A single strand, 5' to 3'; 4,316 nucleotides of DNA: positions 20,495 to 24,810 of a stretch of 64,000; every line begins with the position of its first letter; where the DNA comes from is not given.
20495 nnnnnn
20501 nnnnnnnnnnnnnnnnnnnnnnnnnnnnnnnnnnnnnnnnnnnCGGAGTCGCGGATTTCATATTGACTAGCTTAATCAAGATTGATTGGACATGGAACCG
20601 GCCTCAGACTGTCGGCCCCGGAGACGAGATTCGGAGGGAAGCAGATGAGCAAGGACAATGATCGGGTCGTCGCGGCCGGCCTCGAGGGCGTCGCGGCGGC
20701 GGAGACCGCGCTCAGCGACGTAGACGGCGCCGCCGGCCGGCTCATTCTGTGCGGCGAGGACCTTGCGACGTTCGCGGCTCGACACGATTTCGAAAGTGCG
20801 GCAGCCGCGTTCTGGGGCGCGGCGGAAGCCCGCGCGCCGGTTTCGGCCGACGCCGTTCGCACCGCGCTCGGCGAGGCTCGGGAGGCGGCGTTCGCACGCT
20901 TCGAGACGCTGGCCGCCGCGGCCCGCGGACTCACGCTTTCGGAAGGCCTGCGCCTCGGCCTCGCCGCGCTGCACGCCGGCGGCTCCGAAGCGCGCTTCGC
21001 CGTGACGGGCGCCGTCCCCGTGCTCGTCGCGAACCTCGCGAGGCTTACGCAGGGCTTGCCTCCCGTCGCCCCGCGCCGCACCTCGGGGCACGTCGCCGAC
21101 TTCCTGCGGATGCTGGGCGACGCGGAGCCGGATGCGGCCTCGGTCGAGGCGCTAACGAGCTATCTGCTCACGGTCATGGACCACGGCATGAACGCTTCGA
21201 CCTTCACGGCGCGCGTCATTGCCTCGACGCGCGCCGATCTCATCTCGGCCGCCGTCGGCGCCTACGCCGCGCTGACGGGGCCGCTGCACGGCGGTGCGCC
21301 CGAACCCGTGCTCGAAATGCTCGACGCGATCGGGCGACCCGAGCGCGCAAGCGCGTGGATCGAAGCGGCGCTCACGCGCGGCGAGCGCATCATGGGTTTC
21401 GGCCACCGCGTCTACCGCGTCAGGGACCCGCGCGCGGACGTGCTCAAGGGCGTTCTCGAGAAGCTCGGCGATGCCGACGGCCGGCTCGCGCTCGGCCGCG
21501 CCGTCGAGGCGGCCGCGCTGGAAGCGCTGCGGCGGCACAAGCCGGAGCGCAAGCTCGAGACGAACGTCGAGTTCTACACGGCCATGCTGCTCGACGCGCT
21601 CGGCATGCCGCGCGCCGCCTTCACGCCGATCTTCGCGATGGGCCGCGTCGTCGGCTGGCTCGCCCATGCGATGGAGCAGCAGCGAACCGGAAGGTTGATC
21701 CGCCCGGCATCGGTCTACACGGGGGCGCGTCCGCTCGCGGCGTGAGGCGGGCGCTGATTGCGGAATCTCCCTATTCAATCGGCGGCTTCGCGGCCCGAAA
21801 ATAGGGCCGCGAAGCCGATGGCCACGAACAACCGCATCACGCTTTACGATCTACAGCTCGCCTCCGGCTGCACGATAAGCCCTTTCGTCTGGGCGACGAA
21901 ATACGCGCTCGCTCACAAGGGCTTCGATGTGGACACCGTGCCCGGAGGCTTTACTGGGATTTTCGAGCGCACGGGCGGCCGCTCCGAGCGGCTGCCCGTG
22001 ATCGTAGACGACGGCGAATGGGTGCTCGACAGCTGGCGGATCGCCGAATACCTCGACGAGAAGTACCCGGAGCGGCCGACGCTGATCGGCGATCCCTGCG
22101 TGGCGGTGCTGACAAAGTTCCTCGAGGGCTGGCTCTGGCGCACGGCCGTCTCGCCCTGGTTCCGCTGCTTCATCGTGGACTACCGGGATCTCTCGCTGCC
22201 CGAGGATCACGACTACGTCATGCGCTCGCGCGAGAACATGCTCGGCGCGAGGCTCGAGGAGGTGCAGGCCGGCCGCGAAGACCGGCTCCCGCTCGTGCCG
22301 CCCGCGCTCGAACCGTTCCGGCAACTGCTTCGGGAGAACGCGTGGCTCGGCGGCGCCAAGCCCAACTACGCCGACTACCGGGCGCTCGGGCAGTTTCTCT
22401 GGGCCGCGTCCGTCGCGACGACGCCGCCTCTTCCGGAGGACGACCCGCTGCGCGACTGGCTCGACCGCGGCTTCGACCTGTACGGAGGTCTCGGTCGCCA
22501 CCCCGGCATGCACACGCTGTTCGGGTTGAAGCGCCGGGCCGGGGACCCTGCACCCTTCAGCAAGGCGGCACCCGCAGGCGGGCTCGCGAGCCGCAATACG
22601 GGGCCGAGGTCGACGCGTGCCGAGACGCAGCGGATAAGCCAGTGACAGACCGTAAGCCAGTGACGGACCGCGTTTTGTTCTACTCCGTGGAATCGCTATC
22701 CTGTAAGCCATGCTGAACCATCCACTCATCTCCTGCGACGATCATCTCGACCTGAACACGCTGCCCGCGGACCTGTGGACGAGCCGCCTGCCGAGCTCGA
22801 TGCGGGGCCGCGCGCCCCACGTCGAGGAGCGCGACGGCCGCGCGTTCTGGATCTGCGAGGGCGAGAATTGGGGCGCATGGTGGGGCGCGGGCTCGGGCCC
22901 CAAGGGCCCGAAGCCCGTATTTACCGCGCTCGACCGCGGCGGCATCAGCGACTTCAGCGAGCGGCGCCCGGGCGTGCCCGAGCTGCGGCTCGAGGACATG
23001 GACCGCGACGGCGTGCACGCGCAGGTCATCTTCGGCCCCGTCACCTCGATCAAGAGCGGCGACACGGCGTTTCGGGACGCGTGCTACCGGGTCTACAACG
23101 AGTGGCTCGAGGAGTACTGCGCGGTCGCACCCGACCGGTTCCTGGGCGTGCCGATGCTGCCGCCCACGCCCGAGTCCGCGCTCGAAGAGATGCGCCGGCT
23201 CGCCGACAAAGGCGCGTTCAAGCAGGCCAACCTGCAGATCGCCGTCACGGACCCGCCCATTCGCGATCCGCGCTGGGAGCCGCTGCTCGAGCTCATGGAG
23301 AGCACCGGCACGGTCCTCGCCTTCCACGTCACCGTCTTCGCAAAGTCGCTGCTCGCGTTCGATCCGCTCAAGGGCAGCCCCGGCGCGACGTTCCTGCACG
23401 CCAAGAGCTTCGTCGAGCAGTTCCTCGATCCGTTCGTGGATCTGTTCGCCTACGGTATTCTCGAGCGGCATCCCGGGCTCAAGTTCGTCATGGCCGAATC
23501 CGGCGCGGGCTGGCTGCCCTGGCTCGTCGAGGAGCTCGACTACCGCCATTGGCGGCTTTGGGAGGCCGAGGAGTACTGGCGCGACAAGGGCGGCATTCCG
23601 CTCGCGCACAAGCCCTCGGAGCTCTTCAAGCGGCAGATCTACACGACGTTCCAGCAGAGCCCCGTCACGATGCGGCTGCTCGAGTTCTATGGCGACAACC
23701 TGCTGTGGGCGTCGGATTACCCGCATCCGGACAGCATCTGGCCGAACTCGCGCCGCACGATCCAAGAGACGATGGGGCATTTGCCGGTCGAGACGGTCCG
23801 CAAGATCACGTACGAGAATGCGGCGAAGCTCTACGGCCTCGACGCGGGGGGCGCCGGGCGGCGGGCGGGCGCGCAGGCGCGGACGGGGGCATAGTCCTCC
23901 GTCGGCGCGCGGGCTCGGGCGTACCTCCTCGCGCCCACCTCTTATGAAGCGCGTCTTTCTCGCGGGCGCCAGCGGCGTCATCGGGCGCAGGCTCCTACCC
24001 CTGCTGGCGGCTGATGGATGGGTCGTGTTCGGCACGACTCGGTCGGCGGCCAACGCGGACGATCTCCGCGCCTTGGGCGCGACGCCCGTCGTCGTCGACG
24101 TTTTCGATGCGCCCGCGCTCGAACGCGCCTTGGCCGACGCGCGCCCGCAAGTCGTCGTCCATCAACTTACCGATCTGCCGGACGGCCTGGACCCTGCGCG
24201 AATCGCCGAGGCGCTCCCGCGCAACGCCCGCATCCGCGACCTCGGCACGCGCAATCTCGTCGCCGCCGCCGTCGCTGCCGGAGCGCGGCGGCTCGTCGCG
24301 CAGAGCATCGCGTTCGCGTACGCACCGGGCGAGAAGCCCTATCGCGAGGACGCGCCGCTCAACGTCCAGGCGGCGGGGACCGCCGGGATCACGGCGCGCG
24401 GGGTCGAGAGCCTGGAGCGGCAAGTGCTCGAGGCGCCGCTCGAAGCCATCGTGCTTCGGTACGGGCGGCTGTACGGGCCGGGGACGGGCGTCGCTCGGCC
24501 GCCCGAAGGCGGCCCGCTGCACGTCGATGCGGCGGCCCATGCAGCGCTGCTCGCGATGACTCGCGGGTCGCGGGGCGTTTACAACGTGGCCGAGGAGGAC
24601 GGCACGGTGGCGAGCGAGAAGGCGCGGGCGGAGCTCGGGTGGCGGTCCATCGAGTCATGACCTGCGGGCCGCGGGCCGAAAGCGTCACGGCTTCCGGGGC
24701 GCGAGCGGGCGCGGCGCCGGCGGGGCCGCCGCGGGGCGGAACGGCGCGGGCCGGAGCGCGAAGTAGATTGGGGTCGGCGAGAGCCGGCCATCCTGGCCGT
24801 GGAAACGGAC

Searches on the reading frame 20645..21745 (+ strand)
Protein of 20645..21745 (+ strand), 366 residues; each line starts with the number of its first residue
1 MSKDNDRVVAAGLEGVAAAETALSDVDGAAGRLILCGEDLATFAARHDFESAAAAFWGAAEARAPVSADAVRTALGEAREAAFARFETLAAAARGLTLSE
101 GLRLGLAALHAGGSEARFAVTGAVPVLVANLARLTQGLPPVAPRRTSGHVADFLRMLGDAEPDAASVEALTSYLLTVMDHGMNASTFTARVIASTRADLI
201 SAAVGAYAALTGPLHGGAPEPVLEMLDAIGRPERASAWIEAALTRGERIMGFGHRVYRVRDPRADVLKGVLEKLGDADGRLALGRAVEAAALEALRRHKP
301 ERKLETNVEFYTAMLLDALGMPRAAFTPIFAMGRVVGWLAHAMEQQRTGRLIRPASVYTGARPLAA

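Call 25: search_protein_families(library=pfam, proteins=[window:20645-21745:+], max_evalue=0.001)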
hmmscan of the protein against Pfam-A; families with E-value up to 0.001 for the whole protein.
window:20645-21745:+ (366 aa): 1 family
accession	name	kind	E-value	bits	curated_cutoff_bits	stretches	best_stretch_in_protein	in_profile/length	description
PF00285.26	Citrate_synt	-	7.7e-94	315.1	27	1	12-355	1-357/357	Citrate synthase, C-terminal domain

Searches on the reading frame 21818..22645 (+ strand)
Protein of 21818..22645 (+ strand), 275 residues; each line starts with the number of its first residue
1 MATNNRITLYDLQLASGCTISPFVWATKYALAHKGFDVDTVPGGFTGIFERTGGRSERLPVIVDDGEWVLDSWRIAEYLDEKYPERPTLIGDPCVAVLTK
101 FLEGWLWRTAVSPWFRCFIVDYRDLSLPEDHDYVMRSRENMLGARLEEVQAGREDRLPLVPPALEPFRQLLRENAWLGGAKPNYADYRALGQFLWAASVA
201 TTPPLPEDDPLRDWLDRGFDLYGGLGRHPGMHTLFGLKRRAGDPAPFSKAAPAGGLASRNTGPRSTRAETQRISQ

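Call 26: search_protein_families(library=pfam, proteins=[window:21818-22645:+], max_evalue=0.001)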
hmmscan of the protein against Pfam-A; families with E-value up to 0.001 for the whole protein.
window:21818-22645:+ (275 aa): 4 families
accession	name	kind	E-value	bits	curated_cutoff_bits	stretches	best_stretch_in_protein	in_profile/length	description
PF22041.1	GST_C_7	-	1e-12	48.6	27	1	98-201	2-113/140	Glutathione S-transferase, C-terminal domain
PF13417.12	GST_N_3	-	4.7e-07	30.5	22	1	17-87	3-75/75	Glutathione S-transferase, N-terminal domain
PF13409.12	GST_N_2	-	2e-06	28.7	25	1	21-81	2-69/70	Glutathione S-transferase, N-terminal domain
PF13410.11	GST_C_2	-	0.00084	19.8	24.9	0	154-217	5-69/69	Glutathione S-transferase, C-terminal domain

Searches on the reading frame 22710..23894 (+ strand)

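Call 26: search_protein_families(library=pfam, proteins=[window:22710-23894:+], max_evalue=0.001)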
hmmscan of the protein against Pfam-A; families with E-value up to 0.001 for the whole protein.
window:22710-23894:+ (394 aa): 1 family
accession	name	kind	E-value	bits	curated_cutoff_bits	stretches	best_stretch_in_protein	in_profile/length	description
PF04909.20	Amidohydro_2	-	9.5e-31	108.1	26.4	1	120-377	57-289/289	Amidohydrolase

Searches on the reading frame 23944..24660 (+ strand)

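Call 26: search_protein_families(library=pfam, proteins=[window:23944-24660:+], max_evalue=0.001)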
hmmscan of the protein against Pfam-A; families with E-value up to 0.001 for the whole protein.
window:23944-24660:+ (238 aa): 5 families
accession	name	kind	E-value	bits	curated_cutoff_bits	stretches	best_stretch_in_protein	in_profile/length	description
PF01370.27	Epimerase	-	5.9e-15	55.8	20.9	1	4-181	1-177/240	NAD dependent epimerase/dehydratase family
PF13460.12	NAD_binding_10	-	1.3e-13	51.7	27.2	1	8-135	1-111/184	NAD(P)H-binding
PF04321.23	RmlD_sub_bind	-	2.7e-07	30.4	27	1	3-179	2-154/287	RmlD substrate binding domain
PF05368.20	NmrA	-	3.7e-05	23.9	27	1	2-118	3-103/298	NmrA-like family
PF01073.25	3Beta_HSD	-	7.7e-05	22.3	22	1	7-123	3-117/280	3-beta hydroxysteroid dehydrogenase/isomerase family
